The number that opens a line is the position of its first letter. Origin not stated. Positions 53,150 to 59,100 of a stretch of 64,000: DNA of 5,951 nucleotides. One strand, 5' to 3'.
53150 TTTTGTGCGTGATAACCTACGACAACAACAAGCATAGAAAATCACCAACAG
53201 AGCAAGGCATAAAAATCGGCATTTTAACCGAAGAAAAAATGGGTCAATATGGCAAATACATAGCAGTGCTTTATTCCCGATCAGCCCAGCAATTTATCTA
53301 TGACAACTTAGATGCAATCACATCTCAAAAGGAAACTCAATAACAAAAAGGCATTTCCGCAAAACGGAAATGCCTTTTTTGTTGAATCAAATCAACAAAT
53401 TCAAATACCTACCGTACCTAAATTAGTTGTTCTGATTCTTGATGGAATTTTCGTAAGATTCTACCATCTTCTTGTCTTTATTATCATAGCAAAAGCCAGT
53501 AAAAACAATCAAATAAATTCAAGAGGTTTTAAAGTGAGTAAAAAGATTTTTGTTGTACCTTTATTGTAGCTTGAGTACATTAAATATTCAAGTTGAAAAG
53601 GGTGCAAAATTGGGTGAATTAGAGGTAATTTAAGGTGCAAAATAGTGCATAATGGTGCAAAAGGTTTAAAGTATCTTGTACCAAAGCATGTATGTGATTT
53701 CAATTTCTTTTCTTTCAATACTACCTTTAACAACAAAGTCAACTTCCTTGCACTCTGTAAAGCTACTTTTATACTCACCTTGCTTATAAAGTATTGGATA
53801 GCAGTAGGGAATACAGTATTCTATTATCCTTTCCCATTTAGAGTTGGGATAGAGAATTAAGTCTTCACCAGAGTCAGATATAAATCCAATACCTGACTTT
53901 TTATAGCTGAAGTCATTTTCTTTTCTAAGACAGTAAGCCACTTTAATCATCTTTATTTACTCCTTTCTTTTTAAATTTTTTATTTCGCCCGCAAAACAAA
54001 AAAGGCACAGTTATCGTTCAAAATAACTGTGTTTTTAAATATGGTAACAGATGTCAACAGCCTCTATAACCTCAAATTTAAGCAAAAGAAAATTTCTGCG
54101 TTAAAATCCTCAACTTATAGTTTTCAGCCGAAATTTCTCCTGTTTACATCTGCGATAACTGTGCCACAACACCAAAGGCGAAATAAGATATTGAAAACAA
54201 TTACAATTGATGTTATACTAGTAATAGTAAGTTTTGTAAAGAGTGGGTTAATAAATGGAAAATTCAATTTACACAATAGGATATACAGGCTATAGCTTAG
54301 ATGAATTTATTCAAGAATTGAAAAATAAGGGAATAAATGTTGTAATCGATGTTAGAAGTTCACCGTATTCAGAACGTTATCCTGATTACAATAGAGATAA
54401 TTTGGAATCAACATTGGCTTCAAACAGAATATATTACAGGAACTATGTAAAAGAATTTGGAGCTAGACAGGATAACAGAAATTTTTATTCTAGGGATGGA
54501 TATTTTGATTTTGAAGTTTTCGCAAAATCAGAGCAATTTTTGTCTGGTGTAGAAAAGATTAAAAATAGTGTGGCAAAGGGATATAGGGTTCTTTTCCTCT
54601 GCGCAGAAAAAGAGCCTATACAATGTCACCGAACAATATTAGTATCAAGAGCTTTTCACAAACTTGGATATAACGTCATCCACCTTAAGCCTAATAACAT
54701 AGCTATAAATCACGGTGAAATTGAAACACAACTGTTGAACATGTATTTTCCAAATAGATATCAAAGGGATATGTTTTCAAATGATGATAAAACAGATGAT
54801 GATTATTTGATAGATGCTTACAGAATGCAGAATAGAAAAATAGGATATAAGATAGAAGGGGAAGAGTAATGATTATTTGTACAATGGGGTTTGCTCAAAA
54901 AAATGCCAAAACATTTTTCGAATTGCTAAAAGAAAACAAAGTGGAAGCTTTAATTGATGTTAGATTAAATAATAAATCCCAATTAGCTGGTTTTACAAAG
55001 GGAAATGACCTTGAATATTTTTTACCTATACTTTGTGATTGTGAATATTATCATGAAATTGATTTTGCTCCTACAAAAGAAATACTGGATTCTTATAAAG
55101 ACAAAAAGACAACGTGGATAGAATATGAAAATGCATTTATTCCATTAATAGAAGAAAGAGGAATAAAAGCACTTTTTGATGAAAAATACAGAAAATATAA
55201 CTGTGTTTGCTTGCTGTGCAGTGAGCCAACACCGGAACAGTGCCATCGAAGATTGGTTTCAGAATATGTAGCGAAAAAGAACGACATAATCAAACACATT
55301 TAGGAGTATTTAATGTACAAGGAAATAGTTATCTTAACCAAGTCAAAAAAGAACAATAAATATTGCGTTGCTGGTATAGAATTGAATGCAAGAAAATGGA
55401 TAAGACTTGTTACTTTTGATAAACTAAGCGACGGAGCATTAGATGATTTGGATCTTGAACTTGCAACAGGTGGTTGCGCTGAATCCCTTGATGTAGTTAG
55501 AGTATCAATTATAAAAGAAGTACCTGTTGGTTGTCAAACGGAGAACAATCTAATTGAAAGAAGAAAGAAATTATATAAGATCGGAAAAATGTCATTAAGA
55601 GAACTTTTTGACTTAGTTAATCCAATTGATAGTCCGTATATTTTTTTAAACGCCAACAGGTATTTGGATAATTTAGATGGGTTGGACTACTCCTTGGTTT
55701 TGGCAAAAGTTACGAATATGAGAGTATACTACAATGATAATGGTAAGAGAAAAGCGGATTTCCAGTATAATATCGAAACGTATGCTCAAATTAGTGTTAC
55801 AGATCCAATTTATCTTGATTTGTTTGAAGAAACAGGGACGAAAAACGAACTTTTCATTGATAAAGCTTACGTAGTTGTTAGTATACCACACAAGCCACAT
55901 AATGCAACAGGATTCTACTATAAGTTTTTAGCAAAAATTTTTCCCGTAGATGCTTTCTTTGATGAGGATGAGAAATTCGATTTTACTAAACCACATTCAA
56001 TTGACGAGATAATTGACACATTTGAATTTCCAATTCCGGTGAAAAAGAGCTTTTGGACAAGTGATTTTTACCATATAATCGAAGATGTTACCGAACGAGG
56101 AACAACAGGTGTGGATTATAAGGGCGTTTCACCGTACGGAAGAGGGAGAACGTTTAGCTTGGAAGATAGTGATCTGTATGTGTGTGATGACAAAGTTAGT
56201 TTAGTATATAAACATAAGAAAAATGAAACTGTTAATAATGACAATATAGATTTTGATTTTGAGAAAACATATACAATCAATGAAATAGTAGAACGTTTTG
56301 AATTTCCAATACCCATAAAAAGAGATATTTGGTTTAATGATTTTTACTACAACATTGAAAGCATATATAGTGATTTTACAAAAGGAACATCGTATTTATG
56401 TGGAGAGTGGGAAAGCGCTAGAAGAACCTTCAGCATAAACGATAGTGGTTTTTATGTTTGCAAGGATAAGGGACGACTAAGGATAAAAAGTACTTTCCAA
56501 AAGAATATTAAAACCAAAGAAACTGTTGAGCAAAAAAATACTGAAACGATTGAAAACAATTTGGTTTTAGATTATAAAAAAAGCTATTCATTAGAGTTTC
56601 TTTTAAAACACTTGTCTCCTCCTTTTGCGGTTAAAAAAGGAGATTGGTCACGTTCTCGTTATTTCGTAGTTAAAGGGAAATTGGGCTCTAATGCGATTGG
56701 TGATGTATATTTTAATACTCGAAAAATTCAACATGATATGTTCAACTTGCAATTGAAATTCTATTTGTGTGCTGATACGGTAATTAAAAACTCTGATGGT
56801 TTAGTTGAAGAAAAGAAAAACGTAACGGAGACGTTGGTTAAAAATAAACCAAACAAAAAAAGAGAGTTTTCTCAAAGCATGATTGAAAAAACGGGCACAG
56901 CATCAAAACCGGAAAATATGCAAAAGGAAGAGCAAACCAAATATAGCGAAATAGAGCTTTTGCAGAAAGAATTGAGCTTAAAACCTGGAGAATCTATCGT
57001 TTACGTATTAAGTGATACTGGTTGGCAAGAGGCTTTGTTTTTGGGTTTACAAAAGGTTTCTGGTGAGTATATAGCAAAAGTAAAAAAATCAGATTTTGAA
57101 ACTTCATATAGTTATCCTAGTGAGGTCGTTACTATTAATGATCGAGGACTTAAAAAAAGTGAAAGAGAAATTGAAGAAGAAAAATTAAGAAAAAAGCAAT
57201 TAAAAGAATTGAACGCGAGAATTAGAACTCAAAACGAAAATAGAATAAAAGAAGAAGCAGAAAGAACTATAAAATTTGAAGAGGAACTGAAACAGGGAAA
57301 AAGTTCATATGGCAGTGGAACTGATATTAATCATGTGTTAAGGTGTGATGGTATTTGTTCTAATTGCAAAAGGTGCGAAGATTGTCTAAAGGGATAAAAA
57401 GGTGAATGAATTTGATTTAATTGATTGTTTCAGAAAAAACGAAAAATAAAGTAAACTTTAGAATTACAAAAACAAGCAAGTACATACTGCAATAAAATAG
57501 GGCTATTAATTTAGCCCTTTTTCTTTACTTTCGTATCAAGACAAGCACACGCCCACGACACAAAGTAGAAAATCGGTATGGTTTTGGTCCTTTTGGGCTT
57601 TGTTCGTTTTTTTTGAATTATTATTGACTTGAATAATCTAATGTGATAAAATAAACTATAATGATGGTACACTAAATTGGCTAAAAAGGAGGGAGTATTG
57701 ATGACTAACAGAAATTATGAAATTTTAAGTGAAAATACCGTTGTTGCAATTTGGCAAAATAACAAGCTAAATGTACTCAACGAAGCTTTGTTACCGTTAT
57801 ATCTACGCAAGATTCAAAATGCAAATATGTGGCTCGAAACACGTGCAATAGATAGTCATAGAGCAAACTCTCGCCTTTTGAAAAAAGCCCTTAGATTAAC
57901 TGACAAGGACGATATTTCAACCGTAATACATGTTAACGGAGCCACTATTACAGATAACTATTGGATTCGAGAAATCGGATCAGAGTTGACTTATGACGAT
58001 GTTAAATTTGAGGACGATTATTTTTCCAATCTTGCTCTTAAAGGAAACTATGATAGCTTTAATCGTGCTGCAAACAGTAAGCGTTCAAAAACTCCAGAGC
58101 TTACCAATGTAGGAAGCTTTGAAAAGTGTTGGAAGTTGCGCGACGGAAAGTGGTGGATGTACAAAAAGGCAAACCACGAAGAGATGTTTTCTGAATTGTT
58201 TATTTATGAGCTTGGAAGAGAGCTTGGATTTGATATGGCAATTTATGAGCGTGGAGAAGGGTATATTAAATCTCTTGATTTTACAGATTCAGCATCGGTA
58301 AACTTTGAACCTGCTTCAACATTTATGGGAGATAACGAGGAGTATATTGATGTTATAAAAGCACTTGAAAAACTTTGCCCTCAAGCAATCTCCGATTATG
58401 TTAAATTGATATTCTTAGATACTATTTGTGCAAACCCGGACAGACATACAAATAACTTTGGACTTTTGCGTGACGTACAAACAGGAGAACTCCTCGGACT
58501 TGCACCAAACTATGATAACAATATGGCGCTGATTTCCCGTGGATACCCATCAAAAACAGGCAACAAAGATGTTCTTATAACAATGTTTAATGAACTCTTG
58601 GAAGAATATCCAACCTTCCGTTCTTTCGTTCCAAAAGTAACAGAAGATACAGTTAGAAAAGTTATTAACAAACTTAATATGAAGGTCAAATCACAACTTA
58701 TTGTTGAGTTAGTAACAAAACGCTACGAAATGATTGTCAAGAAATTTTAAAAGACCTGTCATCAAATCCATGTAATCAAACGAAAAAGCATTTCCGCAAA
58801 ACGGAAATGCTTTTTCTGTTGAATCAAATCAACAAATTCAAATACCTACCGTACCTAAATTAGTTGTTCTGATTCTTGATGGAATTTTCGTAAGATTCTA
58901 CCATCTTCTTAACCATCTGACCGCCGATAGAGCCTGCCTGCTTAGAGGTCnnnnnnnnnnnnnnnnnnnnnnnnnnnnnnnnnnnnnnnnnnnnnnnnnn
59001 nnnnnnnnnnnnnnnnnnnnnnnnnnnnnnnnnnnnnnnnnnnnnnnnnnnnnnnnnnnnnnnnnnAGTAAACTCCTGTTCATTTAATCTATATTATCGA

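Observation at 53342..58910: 5.4-kb AT-rich island inserted at the 3' end of an SASP gene, flanked by ~132-bp direct repeats, with no recombinase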

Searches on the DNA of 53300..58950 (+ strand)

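Call 15: search_dna_similar(query=window:53300-58950:+, collection=phages, mode=distant)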
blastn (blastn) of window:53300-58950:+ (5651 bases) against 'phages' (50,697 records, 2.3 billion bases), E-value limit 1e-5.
No match.

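Call 16: search_dna_similar(query=window:53300-58950:+, collection=plasmids, mode=distant)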
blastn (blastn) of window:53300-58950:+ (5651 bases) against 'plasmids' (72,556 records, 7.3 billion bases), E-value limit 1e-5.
Records with a match: 3; places in all: 3; records where one place covers at least 80% of the query: 0.
Best place of each record, by identity: 60-80% 3.
By first word of the organism name: Acinetobacter 3.
By predicted mobility (MOB-suite, as given by PLSDB): mobilizable 2; non-mobilizable 1.
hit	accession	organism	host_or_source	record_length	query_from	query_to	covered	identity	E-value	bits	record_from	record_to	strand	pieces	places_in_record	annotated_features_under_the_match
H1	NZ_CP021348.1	Acinetobacter baumannii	Homo sapiens,blood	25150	1567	1800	4%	68.6%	1e-13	88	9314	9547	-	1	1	DUF488 domain-containing protein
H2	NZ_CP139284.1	Acinetobacter pittii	Homo sapiens,Catheter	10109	1567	1800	4%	68.6%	1e-13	88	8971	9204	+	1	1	DUF488 domain-containing protein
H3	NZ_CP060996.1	Acinetobacter baumannii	Homo sapiens,Faecal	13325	1567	1800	4%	68.6%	2e-12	84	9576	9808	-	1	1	none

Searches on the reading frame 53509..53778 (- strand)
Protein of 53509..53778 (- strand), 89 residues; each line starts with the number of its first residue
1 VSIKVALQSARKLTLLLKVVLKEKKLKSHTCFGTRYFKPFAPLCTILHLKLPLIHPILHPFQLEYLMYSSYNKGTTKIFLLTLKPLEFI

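Call 87: search_protein_families(library=pfam, proteins=[window:53509-53778:-], max_evalue=1)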
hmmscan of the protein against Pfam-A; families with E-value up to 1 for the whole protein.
window:53509-53778:- (89 aa): 0 families
